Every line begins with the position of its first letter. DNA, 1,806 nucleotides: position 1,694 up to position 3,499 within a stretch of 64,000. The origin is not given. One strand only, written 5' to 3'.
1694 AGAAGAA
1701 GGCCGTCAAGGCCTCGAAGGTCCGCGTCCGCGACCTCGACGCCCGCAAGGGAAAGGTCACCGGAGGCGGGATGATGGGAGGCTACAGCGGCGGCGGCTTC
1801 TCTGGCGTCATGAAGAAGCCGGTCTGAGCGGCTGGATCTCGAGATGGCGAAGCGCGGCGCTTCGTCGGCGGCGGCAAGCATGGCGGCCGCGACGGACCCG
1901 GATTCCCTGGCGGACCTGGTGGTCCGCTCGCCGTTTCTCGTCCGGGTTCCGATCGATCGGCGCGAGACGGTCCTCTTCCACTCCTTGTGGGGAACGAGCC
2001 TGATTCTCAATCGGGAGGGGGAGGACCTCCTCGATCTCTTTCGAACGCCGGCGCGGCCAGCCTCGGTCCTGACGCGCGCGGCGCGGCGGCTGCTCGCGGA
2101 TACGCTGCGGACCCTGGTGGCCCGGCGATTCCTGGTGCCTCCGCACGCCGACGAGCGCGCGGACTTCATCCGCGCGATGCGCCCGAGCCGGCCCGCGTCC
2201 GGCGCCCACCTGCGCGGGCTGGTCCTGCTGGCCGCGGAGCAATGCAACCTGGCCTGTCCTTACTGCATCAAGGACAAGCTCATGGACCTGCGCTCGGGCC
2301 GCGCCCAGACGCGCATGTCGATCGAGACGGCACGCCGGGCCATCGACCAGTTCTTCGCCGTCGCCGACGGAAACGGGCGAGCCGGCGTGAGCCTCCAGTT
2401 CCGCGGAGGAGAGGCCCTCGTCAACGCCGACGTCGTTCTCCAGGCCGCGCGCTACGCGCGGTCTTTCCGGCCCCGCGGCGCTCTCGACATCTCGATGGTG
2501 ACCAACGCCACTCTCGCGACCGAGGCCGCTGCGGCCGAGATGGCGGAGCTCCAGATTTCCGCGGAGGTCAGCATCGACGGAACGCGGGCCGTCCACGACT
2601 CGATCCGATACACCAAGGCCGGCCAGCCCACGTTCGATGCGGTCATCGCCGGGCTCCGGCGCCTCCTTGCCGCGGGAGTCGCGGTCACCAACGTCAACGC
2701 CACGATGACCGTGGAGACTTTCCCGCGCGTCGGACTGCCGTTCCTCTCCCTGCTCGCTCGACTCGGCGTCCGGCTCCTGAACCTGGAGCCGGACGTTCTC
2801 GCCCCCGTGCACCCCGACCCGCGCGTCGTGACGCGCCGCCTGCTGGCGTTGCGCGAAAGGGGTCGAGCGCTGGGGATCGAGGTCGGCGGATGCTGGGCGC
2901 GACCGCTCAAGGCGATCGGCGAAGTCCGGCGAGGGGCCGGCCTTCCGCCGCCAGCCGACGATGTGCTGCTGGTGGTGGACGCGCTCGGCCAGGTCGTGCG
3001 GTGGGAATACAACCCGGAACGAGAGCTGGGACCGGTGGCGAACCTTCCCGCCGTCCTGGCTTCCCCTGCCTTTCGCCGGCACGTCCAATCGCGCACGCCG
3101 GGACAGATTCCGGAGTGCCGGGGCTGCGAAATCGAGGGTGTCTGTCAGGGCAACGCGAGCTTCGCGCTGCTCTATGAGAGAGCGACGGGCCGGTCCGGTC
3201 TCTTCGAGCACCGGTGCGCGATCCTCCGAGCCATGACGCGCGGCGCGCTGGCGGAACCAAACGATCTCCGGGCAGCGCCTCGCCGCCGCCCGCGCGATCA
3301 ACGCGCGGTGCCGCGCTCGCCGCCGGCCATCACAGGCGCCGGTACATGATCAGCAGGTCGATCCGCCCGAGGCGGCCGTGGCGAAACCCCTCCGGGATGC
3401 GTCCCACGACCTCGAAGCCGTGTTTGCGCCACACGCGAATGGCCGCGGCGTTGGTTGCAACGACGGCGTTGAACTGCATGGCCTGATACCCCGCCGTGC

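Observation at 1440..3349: Hidden 53-aa Lys/Gly-rich peptide gene fused in an operon to an RRE-bearing radical SAM/SPASM enzyme: candidate undescribed RiPP cassette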

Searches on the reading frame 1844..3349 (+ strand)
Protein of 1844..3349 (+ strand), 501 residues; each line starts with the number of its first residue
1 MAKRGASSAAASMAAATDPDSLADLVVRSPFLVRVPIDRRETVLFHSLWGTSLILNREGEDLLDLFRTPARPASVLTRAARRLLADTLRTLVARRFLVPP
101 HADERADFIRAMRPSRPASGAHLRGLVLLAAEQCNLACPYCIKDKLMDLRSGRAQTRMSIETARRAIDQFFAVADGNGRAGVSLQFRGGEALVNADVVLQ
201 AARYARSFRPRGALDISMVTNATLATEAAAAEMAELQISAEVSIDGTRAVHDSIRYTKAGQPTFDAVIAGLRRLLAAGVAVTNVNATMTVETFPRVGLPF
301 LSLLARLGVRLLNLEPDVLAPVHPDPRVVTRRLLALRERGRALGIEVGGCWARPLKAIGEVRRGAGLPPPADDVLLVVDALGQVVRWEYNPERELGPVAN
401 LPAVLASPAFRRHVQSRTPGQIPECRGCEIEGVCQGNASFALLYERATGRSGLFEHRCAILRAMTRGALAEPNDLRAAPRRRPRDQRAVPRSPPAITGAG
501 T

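Call 3: search_protein_families(library=pfam, proteins=[window:1844-3349:+], max_evalue=1)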
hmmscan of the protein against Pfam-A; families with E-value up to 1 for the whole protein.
window:1844-3349:+ (501 aa): 2 families
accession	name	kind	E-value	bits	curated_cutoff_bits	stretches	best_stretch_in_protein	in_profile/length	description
PF04055.27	Radical_SAM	-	3.3e-10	40.8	29.5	1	133-285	6-148/166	Radical SAM superfamily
PF13353.11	Fer4_12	-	9.7e-07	29.6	22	1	128-247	9-116/137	4Fe-4S single cluster domain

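Call 4: search_protein_families(library=ncbifam, proteins=[window:1844-3349:+], max_evalue=1)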
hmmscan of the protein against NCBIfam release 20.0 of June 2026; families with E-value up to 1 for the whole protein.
window:1844-3349:+ (501 aa): 61 families (the best 25 are shown)
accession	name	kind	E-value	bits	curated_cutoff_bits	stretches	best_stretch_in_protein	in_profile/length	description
TIGR03906.1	quino_hemo_SAM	equivalog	6e-30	104.3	453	1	75-288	51-254/467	quinohemoprotein amine dehydrogenase maturation protein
TIGR04064.1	rSAM_nif11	equivalog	1.3e-26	93.4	518.7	1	118-299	72-248/459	nif11-like peptide radical SAM maturase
NF047865.1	rSAM_PapB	equivalog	7.2e-26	91.2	340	1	123-296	2-168/330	PapB family radical SAM/SPASM ranthipeptide maturase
TIGR04280.1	geopep_mat_rSAM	hypoth_equivalog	2.5e-24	86.1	400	1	83-309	45-262/428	geopeptide radical SAM maturase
NF035951.1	rSAM_RumMC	equivalog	5.2e-24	84.8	720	1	122-277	110-262/510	RumMC family radical SAM sactipeptide maturase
TIGR04068.1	rSAM_ocin_clost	equivalog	2.2e-23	82.9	500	1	123-273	83-231/462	Cys-rich peptide radical SAM maturase CcpM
NF041707.1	rSAM_YhhB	equivalog_domain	3e-22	79.1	445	1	128-276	6-154/369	cyclophane-forming radical SAM/SPASM peptide maturase YhhB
TIGR04463.1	rSAM_vs_C_rich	equivalog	3.8e-21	75.3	525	2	41-277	11-230/438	TIGR04463 family radical SAM/SPASM RiPP maturase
TIGR03942.1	sulfatase_rSAM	equivalog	1.1e-19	70.8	349.45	1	131-281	8-155/363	anaerobic sulfatase maturase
TIGR03974.1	rSAM_six_Cys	equivalog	1.5e-19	70.2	425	1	119-318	92-287/451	thioether cross-link-forming SCIFF peptide maturase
TIGR03978.1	rSAM_paired_1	equivalog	1.1e-18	67.2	370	1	94-291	52-243/466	His-Xaa-Ser system radical SAM maturase HxsB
NF040492.1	not_ScfB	exception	2.6e-18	66.1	855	1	123-319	94-287/450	ScfB-related radical SAM/SPASM orphan maturase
TIGR04136.1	rSAM_FibroRumin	equivalog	1.4e-17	63.8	400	1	128-295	95-270/458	FibroRumin system radical SAM peptide maturase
TIGR04269.1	SAM_SPASM_FxsB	subfamily_domain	1.9e-17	63.4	370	1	124-275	2-155/363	FxsB family cyclophane-forming radical SAM/SPASM peptide maturase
NF041298.1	rSAM_mat_DynA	equivalog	2.7e-16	59.5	450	1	132-283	9-155/356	dynobactin maturation radical SAM/SPASM protein DynA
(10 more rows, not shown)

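Call 5: find_homologous_proteins(query=window:1844-3349:+)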
Query window:1844-3349:+ (501 aa): 39 proteins with E <= 0.001 among 8000 candidates.
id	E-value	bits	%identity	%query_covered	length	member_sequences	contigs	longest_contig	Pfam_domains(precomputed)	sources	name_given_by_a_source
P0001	0.0e+0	1086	100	100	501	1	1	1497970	PF04055.28,PF13353.12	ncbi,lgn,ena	-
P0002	3.6e-223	760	75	95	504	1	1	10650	PF04055.28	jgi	jgi:uncharacterized protein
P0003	6.9e-213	726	76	89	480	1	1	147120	PF04055.28,PF13353.12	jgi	jgi:sulfatase maturation enzyme AslB (radical SAM superfamily)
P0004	5.8e-210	716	73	93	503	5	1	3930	PF04055.28,PF13353.12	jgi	-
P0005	5.3e-201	687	70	91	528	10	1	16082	PF04055.28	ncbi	-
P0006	6.6e-198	677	71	89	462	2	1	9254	PF04055.28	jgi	jgi:sulfatase maturation enzyme AslB (radical SAM superfamily)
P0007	1.2e-182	626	65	92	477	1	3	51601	PF04055.28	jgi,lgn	jgi:sulfatase maturation enzyme AslB (radical SAM superfamily)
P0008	9.5e-182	623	65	89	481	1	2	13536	PF04055.28,PF13353.12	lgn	-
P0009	2.0e-180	619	62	100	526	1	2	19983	PF04055.28,PF13353.12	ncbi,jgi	ncbi:MAG TPA: radical SAM protein [Candidatus Methylomirabilis sp.]|jgi:uncharacterized protein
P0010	2.3e-174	599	64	90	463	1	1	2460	PF04055.28,PF13353.12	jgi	jgi:sulfatase maturation enzyme AslB (radical SAM superfamily)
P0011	6.7e-174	597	63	89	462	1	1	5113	PF04055.28,PF13353.12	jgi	jgi:MoaA/NifB/PqqE/SkfB family radical SAM enzyme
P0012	6.0e-171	588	61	92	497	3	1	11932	PF04055.28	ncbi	-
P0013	1.4e-168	580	63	90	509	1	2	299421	PF04055.28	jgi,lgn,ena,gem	-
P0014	1.4e-168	580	62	89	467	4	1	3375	PF04055.28,PF13353.12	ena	-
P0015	1.6e-167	576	62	89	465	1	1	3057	PF04055.28,PF13353.12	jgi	jgi:sulfatase maturation enzyme AslB (radical SAM superfamily)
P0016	1.9e-167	576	62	90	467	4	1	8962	PF04055.28,PF13353.12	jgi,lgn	jgi:sulfatase maturation enzyme AslB (radical SAM superfamily)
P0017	5.4e-167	575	62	89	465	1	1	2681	PF04055.28,PF13353.12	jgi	jgi:sulfatase maturation enzyme AslB (radical SAM superfamily)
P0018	3.3e-166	572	62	89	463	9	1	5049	PF04055.28,PF13353.12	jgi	jgi:sulfatase maturation enzyme AslB (radical SAM superfamily)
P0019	9.0e-166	571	63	89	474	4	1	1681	PF04055.28,PF13353.12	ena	-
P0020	6.3e-165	568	62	90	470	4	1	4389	PF04055.28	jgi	jgi:sulfatase maturation enzyme AslB (radical SAM superfamily)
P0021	9.2e-165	567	62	89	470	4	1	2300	PF04055.28,PF13353.12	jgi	jgi:sulfatase maturation enzyme AslB (radical SAM superfamily)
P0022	1.3e-164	567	62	89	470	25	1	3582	PF04055.28,PF13353.12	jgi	-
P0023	1.5e-164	567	60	93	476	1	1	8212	PF04055.28,PF13353.12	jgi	jgi:sulfatase maturation enzyme AslB (radical SAM superfamily)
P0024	1.8e-164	566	61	89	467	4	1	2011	PF04055.28,PF13353.12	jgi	jgi:MoaA/NifB/PqqE/SkfB family radical SAM enzyme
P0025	4.6e-164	565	61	90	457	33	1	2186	PF04055.28,PF13353.12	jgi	-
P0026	2.5e-163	563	61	89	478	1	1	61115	PF04055.28,PF13353.12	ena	-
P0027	2.6e-163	562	61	89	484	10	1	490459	PF04055.28,PF13353.12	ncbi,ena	-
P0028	2.9e-162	559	59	89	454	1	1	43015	PF04055.28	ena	-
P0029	7.6e-162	558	60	89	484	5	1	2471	PF04055.28,PF13353.12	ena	-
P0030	1.9e-161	556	61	89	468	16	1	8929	PF04055.28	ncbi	-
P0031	5.9e-160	551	60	91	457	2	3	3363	PF04055.28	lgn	-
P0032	2.9e-158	546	59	89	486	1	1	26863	PF04055.28,PF13353.12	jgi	jgi:sulfatase maturation enzyme AslB (radical SAM superfamily)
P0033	4.6e-157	542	59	89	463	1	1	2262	PF04055.28,PF13353.12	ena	-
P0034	7.4e-157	541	59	89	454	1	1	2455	PF04055.28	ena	-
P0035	2.5e-150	520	58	89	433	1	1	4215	PF04055.28,PF13353.12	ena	-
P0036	3.4e-119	417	60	69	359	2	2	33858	PF04055.28,PF13353.12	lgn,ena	-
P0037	1.4e-118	415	51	85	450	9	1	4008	PF04055.28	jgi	-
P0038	4.0e-88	315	61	54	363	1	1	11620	PF04055.28,PF13353.12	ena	-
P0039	2.4e-8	52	37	32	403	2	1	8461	PF04055.28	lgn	-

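Call 7: find_related_loci(query=A1, collection=genome_contigs, flank=6000)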
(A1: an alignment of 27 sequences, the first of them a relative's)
Query A1 (501 aa) in genome_contigs; peptide patterns used: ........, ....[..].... (x = any residue, [..] = any of these).
600 stretches matched a pattern (row limit reached: there are more); 302 encode a relative of the query (tblastn E <= 1e-3); the best 80 are kept; 80 distinct loci.
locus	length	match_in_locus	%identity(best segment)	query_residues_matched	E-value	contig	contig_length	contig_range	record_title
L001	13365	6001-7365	70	23-477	0e+0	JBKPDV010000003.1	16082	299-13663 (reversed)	MAG: Acidobacteriota bacterium isolate GB_EKS_MAG_00015 GB_EKS_000000833634, whole genome shotgun sequence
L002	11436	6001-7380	61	23-483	2e-170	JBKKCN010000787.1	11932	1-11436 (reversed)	MAG: Candidatus Rokuibacteriota bacterium isolate swi_bin.5 k127_968854, whole genome shotgun sequence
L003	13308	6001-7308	62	26-470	3e-170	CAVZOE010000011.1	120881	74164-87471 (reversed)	MAG: uncultured Candidatus Rokubacteria bacterium isolate MFD06298.bin.2.71 genome assembly, contig: contig_37791, whole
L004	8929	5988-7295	61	26-470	8e-168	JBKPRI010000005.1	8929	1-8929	MAG: Candidatus Methylomirabilota bacterium isolate GS_EKS_MAG_00053 GS_EKS_000000085273, whole genome shotgun sequence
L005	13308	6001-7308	59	26-470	1e-157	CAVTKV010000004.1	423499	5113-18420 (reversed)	MAG: uncultured Acidimicrobiales bacterium isolate MFD06742.bin.2.133 genome assembly, contig: contig_16729, whole genom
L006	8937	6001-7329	62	26-477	3e-157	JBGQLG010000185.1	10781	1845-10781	MAG: Candidatus Methylomirabilia bacterium isolate OBJ2_061818_050_43 k141_1950734_length_10781_cov_26.3635, whole genom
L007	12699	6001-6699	24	33-279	7e-22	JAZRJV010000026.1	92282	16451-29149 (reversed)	MAG: Treponemataceae bacterium isolate T1900045460_YK20190151.MAGScoT_cleanbin_000001 SGB_7194_k141_1432406, whole genom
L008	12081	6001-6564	31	123-316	6e-20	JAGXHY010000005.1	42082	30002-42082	MAG: Bacillota bacterium isolate LH_M73 k141_309269, whole genome shotgun sequence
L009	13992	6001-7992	23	29-436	7e-20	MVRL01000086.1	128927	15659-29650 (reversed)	MAG: Methanosaeta sp. PtaU1.Bin112 A4E49_contig000086, whole genome shotgun sequence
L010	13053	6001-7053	21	86-436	2e-19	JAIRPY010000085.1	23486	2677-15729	MAG: Spirochaetaceae bacterium isolate Cf509_bin66 k119_1517796, whole genome shotgun sequence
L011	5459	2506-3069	29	123-316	2e-19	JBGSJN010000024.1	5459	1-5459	MAG: Bacillota bacterium isolate JTS-AC158 k141_184075, whole genome shotgun sequence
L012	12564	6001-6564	28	123-316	2e-19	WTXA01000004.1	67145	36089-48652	MAG: Fusobacteria bacterium isolate X3_MetaBAT.4 scaffold_524, whole genome shotgun sequence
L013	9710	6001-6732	30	72-324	5e-19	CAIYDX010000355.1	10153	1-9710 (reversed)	MAG: uncultured Geobacteraceae bacterium isolate AlinenLipids_bin-4284 genome assembly, contig: bin-4284:355/419, whole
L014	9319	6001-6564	28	123-316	5e-19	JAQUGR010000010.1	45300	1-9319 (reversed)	MAG: Bacillota bacterium isolate STCSWMC_229 NODE_1561_length_45300_cov_9.866956_ST_CSWMC, whole genome shotgun sequence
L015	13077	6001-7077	28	72-438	2e-18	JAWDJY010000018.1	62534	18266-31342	MAG: Geobacteraceae bacterium isolate SKOL NODE_27_length_62534_cov_4.070441, whole genome shotgun sequence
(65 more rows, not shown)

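Call 8: find_related_loci(query=A1, collection=metagenome_contigs, flank=6000)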
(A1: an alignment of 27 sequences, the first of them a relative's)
Query A1 (501 aa) in metagenome_contigs; peptide patterns used: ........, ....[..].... (x = any residue, [..] = any of these).
600 stretches matched a pattern (row limit reached: there are more); 314 encode a relative of the query (tblastn E <= 1e-3); the best 80 are kept; 78 distinct loci.
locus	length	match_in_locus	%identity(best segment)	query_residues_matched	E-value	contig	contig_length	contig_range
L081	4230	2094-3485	74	5-469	0e+0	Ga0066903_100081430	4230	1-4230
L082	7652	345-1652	62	26-470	1e-173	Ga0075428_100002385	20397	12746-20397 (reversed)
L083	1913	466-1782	61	26-473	0e+0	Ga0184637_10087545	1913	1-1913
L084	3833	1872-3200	60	18-470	5e-176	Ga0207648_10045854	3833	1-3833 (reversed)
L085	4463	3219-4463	62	26-449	7e-168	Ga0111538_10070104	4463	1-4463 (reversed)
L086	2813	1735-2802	60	26-390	5e-135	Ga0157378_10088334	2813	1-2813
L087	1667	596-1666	59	26-383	2e-136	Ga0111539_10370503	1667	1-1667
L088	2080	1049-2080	59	26-378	5e-131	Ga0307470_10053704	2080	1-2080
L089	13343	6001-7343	60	26-474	4e-153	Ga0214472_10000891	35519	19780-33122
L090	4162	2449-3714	52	48-471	5e-121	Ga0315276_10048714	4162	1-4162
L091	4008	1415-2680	51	48-471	1e-120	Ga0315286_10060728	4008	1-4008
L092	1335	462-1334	66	23-313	2e-124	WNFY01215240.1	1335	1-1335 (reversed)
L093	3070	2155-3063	60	26-337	6e-114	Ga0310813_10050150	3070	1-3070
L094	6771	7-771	65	216-470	1e-104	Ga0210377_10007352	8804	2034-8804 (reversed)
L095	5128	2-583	83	275-469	7e-99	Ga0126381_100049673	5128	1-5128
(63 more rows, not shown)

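Call 12: find_encoding_contigs(protein=P0001, flank=10000, max_places=3)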
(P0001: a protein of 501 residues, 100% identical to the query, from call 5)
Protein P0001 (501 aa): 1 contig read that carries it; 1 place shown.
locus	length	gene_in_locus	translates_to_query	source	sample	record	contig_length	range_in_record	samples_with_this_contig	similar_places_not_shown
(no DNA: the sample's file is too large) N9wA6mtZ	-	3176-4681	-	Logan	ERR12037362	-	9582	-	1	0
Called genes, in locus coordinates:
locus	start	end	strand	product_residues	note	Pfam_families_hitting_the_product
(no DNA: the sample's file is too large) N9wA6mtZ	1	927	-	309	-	?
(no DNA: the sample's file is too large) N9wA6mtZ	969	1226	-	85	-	PF06906:DUF1272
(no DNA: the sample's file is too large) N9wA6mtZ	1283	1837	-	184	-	PF06475:Glycolipid_bind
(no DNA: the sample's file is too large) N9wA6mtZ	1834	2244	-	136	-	PF05670:NFACT-R_1, PF18297:NFACT-R_2 (weak)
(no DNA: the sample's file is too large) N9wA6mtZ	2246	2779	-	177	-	PF04307:YdjM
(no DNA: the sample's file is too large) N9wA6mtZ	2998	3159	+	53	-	-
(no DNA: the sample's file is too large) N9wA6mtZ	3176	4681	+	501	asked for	PF13353:Fer4_12 (weak), PF04055:Radical_SAM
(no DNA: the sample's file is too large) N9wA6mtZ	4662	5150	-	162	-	PF13302:Acetyltransf_3 (weak), PF13527:Acetyltransf_9 (weak), PF00583:Acetyltransf_1, PF13673:Acetyltransf_10 (weak), PF13508:Acetyltransf_7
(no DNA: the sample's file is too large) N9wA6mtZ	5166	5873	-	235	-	PF00326:Peptidase_S9 (faint)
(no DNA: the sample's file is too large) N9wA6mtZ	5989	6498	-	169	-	PF11528:DUF3224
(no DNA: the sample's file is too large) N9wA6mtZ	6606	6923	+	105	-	PF01022:HTH_5, PF12802:MarR_2, PF12840:HTH_20, PF13412:HTH_24 (weak), PF08279:HTH_11 (weak)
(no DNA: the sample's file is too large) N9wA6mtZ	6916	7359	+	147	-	PF08327:AHSA1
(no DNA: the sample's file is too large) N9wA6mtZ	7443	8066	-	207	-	PF13489:Methyltransf_23, PF02353:CMAS (weak), PF07021:MetW (weak), PF08241:Methyltransf_11, PF08242:Methyltransf_12, PF13649:Methyltransf_25, PF13847:Methyltransf_31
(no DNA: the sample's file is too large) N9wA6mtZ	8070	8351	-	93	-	PF04287:DUF446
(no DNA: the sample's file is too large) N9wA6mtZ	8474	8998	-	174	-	-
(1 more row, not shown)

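Call 13: find_encoding_contigs(protein=P0003, flank=10000, max_places=2)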
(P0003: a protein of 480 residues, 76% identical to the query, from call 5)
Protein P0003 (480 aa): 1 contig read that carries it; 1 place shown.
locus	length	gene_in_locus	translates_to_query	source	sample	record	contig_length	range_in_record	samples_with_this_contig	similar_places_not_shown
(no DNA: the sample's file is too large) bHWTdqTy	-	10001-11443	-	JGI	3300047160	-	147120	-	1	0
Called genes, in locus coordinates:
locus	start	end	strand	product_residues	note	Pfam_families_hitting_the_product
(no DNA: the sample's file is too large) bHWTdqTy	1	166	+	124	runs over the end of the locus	PF01741:MscL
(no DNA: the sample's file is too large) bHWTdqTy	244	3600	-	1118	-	PF02811:PHP, PF07733:DNA_pol3_alpha, PF17657:DNA_pol3_finger, PF14579:HHH_6, PF01336:tRNA_anti-codon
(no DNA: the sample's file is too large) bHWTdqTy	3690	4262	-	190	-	PF18306:LDcluster4, PF03641:Lysine_decarbox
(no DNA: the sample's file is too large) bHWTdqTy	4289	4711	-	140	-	PF03795:YCII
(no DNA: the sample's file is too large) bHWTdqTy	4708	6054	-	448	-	PF01209:Ubie_methyltran, PF13489:Methyltransf_23, PF08241:Methyltransf_11, PF08242:Methyltransf_12, PF13649:Methyltransf_25, PF13847:Methyltransf_31, PF00583:Acetyltransf_1, PF13673:Acetyltransf_10, +4 more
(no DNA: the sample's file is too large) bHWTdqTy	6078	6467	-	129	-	PF00903:Glyoxalase (weak), PF18029:Glyoxalase_6 (weak)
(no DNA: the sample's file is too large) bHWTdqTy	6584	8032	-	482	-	PF00282:Pyridoxal_deC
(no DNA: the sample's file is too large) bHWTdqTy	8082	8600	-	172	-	PF06475:Glycolipid_bind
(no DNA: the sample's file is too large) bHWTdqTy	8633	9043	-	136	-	PF05670:NFACT-R_1, PF18297:NFACT-R_2 (weak)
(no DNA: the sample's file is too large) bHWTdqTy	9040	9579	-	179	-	PF04307:YdjM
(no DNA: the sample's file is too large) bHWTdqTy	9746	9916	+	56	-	-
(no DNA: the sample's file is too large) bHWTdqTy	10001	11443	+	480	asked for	PF04055:Radical_SAM, PF13353:Fer4_12 (weak)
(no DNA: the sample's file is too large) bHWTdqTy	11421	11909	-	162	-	PF00583:Acetyltransf_1, PF13302:Acetyltransf_3 (weak), PF13508:Acetyltransf_7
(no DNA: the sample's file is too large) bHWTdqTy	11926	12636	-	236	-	-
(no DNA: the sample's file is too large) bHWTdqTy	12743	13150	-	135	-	PF11528:DUF3224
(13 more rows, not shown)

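Call 14: find_encoding_contigs(protein=P0013, flank=10000, max_places=2)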
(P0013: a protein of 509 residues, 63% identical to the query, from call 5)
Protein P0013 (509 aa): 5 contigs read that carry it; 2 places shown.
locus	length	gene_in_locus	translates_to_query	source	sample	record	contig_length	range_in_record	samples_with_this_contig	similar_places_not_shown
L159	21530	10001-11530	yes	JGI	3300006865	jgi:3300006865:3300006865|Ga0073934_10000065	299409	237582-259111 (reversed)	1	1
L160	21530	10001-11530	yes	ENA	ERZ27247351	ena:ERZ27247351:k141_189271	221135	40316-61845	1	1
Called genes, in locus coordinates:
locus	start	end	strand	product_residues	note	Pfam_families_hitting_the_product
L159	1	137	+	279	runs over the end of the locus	PF02517:Rce1-like (weak)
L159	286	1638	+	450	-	PF13492:GAF_3, PF00512:HisKA, PF13581:HATPase_c_2 (weak), PF02518:HATPase_c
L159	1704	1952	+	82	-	PF04368:DUF507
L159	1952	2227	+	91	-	PF04368:DUF507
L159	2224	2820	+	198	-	PF02441:Flavoprotein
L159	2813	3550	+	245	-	PF00535:Glycos_transf_2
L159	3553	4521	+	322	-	PF01408:GFO_IDH_MocA, PF02894:GFO_IDH_MocA_C, PF22725:GFO_IDH_MocA_C3 (weak)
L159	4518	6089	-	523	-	PF00083:Sugar_tr, PF06609:TRI12, PF07690:MFS_1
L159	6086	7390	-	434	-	PF25997:BSH_YhbJ (faint), PF00364:Biotin_lipoyl (faint), PF25917:BSH_RND, PF25919:BSH_CusB (weak), PF25876:HH_MFP_RND (faint), PF25885:HH_EMRA (weak), PF25954:Beta-barrel_RND_2 (weak), PF25963:Beta-barrel_AAEA (weak)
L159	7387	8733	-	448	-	PF07690:MFS_1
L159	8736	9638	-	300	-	PF09339:HTH_IclR, PF01614:IclR_C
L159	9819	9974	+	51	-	-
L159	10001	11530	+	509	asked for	PF04055:Radical_SAM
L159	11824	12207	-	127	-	PF00072:Response_reg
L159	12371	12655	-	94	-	PF00080:Sod_Cu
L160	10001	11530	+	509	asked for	PF04055:Radical_SAM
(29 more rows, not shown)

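Call 15: find_encoding_contigs(protein=P0027, flank=10000, max_places=2)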
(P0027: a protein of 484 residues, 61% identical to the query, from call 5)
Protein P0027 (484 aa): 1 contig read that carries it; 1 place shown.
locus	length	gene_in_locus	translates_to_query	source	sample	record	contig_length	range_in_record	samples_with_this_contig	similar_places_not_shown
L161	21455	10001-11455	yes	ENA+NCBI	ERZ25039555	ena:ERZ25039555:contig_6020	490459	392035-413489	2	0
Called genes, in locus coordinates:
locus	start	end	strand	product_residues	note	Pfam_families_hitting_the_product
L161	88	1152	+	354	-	PF11794:HpaB_N, PF03241:HpaB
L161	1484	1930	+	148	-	PF02082:Rrf2 (weak)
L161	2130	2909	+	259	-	PF05050:Methyltransf_21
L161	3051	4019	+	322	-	PF00535:Glycos_transf_2, PF10111:Glyco_tranf_2_2 (weak), PF13641:Glyco_tranf_2_3, PF13632:Glyco_trans_2_3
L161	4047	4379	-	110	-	PF03795:YCII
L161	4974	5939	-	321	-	PF02653:BPD_transp_2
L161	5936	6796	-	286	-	PF02653:BPD_transp_2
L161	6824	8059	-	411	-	PF13433:Peripla_BP_5, PF13458:Peripla_BP_6, PF01094:ANF_receptor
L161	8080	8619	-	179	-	PF00903:Glyoxalase, PF13669:Glyoxalase_4 (weak), PF18029:Glyoxalase_6 (weak)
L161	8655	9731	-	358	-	PF04909:Amidohydro_2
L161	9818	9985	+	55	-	-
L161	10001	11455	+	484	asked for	PF04055:Radical_SAM, PF13353:Fer4_12 (faint)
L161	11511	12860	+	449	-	PF01547:SBP_bac_1, PF13416:SBP_bac_8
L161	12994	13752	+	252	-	PF00528:BPD_transp_1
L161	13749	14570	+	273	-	PF00528:BPD_transp_1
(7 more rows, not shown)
